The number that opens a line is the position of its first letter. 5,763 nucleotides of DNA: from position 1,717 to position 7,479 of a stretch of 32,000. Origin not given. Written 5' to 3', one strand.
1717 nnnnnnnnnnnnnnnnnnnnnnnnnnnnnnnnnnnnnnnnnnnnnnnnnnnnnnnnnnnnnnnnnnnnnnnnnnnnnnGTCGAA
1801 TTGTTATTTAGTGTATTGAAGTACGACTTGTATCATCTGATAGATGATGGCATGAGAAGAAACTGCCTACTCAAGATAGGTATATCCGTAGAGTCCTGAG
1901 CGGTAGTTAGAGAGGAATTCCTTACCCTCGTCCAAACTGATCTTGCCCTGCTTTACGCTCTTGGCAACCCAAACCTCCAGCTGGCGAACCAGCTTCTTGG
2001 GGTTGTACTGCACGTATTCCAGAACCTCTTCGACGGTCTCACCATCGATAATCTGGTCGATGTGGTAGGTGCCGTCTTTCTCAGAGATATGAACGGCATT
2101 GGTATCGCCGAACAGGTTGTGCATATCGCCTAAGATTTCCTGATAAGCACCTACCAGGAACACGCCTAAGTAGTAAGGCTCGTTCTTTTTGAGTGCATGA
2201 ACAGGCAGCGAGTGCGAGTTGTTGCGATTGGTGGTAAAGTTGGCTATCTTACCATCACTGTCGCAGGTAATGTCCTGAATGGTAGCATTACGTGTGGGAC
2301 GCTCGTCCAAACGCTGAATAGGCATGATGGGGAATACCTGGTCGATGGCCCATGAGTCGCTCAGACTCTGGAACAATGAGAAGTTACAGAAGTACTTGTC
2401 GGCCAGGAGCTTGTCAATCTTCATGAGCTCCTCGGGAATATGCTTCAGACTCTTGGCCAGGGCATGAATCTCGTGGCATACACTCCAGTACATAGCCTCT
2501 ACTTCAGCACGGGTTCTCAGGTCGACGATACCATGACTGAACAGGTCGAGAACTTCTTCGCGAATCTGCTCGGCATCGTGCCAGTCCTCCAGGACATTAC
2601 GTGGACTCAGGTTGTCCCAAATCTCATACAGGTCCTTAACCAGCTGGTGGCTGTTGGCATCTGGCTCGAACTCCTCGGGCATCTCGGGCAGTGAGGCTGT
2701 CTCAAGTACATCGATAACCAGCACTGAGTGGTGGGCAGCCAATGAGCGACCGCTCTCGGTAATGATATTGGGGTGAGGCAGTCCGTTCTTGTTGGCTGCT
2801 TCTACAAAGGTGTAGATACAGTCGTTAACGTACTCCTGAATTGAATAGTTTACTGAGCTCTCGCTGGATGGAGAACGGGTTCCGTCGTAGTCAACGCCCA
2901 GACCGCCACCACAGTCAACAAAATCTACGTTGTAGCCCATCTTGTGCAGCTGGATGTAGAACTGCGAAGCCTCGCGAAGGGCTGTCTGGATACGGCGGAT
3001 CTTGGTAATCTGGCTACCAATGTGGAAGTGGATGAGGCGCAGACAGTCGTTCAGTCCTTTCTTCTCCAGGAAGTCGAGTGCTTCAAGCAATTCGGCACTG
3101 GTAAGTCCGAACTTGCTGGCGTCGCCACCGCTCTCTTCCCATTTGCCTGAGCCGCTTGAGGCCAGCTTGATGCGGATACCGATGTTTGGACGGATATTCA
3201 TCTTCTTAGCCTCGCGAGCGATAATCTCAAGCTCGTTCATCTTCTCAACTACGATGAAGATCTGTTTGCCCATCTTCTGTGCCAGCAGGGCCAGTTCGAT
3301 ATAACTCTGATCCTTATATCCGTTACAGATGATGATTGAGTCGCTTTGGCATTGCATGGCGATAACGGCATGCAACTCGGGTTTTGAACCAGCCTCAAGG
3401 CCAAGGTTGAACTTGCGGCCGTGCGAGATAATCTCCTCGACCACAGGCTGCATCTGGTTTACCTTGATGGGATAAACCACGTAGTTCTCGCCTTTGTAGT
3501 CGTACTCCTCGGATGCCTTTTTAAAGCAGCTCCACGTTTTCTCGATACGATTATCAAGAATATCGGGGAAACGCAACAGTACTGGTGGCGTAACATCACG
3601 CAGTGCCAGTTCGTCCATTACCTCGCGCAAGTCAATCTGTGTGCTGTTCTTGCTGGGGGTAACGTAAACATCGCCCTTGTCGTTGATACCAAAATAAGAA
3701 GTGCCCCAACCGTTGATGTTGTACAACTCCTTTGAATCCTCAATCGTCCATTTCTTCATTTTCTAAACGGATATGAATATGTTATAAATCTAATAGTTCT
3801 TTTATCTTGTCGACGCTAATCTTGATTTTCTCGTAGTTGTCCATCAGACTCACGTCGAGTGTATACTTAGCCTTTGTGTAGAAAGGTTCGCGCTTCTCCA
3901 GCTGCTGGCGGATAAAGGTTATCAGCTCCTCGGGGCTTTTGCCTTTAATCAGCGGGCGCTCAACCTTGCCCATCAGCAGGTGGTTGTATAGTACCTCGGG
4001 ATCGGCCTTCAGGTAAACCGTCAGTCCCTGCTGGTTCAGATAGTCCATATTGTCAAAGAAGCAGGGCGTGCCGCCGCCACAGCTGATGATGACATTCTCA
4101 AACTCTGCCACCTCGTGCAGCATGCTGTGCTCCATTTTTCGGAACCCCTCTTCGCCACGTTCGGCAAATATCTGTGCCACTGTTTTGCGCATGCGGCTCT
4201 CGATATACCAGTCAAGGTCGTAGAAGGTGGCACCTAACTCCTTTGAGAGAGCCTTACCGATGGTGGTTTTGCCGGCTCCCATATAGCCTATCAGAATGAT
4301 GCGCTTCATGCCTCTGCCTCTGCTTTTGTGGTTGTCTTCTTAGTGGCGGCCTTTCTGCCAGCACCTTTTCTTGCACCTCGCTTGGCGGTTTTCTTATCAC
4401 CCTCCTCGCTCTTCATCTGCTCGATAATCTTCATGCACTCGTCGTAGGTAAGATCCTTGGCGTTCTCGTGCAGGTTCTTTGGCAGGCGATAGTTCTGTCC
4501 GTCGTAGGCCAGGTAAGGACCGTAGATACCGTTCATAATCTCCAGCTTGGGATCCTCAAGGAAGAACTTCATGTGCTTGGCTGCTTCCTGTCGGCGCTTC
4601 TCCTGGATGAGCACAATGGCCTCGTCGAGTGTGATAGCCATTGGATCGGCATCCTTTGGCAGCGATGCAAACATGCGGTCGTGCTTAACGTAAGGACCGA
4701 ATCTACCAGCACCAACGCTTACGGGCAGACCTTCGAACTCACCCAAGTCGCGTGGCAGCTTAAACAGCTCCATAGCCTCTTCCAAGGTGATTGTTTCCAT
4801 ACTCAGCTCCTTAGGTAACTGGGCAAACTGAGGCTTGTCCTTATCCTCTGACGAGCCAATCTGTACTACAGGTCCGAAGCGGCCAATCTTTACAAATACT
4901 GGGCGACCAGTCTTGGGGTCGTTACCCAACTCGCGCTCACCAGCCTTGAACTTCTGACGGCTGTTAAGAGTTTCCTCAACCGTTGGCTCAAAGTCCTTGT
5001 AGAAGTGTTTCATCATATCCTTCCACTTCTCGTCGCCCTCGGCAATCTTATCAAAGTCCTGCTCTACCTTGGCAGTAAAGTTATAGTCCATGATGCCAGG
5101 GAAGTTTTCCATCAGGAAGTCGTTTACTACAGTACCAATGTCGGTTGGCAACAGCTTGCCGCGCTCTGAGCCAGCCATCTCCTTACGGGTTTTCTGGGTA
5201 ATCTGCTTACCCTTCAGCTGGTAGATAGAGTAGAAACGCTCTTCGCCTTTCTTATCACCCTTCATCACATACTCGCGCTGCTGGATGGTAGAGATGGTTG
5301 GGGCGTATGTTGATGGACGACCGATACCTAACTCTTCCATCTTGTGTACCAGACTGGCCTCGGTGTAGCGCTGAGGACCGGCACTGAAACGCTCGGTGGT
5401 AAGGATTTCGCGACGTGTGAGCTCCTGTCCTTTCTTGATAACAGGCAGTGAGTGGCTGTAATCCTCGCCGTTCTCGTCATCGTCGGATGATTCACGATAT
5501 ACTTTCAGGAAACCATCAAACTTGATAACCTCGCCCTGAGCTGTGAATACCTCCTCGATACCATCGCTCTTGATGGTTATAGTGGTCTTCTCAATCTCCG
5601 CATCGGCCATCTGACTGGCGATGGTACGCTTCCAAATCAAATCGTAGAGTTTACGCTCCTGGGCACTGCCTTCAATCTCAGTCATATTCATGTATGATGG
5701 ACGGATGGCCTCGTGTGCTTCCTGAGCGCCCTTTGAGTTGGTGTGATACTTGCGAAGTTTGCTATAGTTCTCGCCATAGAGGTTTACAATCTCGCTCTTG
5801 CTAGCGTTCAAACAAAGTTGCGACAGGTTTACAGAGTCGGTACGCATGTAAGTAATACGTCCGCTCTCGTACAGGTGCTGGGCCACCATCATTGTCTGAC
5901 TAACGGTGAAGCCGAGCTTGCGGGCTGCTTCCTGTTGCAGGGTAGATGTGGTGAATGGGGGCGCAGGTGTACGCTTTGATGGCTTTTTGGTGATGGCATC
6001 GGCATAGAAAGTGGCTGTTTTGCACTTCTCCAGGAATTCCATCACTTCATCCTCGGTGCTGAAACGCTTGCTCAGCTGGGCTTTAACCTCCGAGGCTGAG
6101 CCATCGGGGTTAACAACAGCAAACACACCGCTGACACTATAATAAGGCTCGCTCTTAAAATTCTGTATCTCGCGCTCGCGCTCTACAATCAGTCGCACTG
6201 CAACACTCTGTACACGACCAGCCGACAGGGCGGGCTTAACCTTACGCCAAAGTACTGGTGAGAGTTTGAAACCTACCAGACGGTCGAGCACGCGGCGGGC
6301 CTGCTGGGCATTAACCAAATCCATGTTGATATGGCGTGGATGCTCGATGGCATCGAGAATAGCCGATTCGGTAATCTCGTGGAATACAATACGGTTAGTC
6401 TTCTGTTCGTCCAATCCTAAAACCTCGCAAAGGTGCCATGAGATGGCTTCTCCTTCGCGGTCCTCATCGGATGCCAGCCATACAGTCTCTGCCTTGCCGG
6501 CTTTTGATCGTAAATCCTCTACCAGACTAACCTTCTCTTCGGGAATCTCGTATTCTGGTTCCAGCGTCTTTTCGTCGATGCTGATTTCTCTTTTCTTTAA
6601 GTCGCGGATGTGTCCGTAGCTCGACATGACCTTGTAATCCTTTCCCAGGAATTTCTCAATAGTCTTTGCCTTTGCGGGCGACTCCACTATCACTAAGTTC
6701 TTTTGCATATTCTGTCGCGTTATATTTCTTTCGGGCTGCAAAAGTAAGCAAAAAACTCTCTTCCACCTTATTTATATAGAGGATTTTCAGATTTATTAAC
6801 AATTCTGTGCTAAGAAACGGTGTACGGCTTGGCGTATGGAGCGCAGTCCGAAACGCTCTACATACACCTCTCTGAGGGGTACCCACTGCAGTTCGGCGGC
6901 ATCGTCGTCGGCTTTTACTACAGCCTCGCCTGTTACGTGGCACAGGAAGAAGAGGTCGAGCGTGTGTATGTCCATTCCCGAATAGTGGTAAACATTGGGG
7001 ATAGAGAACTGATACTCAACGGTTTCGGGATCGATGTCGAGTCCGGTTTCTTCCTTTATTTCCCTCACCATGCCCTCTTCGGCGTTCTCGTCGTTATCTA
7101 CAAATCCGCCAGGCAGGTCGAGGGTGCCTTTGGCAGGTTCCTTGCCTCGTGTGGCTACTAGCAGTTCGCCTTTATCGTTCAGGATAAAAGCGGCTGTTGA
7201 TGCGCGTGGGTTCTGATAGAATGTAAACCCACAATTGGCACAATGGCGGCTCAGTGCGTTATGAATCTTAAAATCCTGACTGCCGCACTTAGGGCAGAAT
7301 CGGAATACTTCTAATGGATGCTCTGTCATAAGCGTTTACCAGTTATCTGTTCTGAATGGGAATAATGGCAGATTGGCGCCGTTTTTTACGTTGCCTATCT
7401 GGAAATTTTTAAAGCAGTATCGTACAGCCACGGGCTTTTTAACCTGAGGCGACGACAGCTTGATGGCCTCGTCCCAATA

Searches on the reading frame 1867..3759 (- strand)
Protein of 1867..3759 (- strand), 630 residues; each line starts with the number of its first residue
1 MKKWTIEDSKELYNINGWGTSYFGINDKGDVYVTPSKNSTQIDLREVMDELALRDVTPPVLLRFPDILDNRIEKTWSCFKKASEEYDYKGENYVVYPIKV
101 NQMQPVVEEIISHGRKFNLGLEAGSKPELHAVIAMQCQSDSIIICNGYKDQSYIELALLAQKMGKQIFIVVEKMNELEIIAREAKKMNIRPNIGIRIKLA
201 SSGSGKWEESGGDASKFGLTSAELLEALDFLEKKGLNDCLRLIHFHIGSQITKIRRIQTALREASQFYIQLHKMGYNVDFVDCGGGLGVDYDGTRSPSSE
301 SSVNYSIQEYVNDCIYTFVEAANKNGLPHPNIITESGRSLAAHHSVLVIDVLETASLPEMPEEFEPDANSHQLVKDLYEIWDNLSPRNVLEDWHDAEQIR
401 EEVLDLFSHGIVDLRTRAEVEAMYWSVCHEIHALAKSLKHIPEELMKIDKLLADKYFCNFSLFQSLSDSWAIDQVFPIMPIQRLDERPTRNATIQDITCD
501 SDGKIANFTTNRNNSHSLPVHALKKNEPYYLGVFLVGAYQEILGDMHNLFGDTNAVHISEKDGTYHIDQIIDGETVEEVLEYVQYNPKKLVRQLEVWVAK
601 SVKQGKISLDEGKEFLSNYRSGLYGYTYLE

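Call 74: search_protein_families(library=pfam, proteins=[window:1867-3759:-], max_evalue=0.001)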
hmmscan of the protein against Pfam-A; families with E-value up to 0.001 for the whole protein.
window:1867-3759:- (630 aa): 3 families
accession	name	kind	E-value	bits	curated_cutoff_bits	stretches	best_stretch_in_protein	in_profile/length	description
PF02784.22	Orn_Arg_deC_N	-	6.3e-46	157.2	23.4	1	81-342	10-247/247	Pyridoxal-dependent decarboxylase, pyridoxal binding domain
PF17810.6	Arg_decarb_HB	-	6.4e-25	87.7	23.3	1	368-446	2-80/84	Arginine decarboxylase helical bundle domain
PF17944.6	Arg_decarbox_C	-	1.4e-16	61.2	23.3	1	576-629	1-51/51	Arginine decarboxylase C-terminal helical extension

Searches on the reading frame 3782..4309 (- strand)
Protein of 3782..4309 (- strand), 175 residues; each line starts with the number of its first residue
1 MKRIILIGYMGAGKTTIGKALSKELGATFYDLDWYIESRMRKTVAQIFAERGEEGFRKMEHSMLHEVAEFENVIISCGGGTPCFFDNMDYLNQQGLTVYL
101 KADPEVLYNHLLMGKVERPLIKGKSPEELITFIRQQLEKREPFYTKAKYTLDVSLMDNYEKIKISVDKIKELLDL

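Call 74: search_protein_families(library=pfam, proteins=[window:3782-4309:-], max_evalue=0.001)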
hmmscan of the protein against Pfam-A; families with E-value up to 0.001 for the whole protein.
window:3782-4309:- (175 aa): 5 families
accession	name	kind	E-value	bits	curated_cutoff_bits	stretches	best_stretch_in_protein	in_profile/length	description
PF01202.28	SKI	-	2.4e-43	148.4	22.1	1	10-151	1-140/159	Shikimate kinase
PF13238.12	AAA_18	-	6e-09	36.9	29.4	1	4-113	1-110/128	AAA domain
PF13189.12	Cytidylate_kin2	-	4.9e-05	24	28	1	8-65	6-60/176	Cytidylate kinase-like family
PF00004.35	AAA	-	0.00033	21.6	21.2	1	4-34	1-31/131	ATPase family associated with various cellular activities (AAA)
PF10662.15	PduV-EutP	-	0.00085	19.6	21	0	1-24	1-24/143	Ethanolamine utilisation - propanediol utilisation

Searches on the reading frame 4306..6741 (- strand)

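Call 74: search_protein_families(library=pfam, proteins=[window:4306-6741:-], max_evalue=0.001)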
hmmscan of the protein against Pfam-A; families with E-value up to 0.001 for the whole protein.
window:4306-6741:- (811 aa): 3 families
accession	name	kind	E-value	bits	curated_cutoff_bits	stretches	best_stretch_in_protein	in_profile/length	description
PF01131.25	Topoisom_bac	-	6.8e-119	398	35.1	2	138-495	2-360/411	DNA topoisomerase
PF13368.11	Toprim_C_rpt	-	2.3e-47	159.2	22.3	3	670-719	4-53/57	Topoisomerase C-terminal repeat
PF01751.28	Toprim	-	4.6e-19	68.8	23.1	1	16-123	2-96/96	Toprim domain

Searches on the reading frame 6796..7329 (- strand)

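Call 74: search_protein_families(library=pfam, proteins=[window:6796-7329:-], max_evalue=0.001)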
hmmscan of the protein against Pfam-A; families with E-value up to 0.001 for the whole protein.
window:6796-7329:- (177 aa): 4 families
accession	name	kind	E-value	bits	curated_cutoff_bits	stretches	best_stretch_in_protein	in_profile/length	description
PF00293.34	NUDIX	-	1.7e-22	80.3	21.1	1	42-158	3-119/134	NUDIX domain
PF22327.2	Nudt16-like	-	9.2e-06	26.1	27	1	68-144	33-107/161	U8 snoRNA-decapping enzyme-like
PF09297.16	Zn_ribbon_NUD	-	0.0001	22.3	24.8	1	10-37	4-31/32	NADH pyrophosphatase zinc ribbon domain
PF14815.12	NUDIX_4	-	0.0002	21.6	35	1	46-155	2-98/113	NUDIX domain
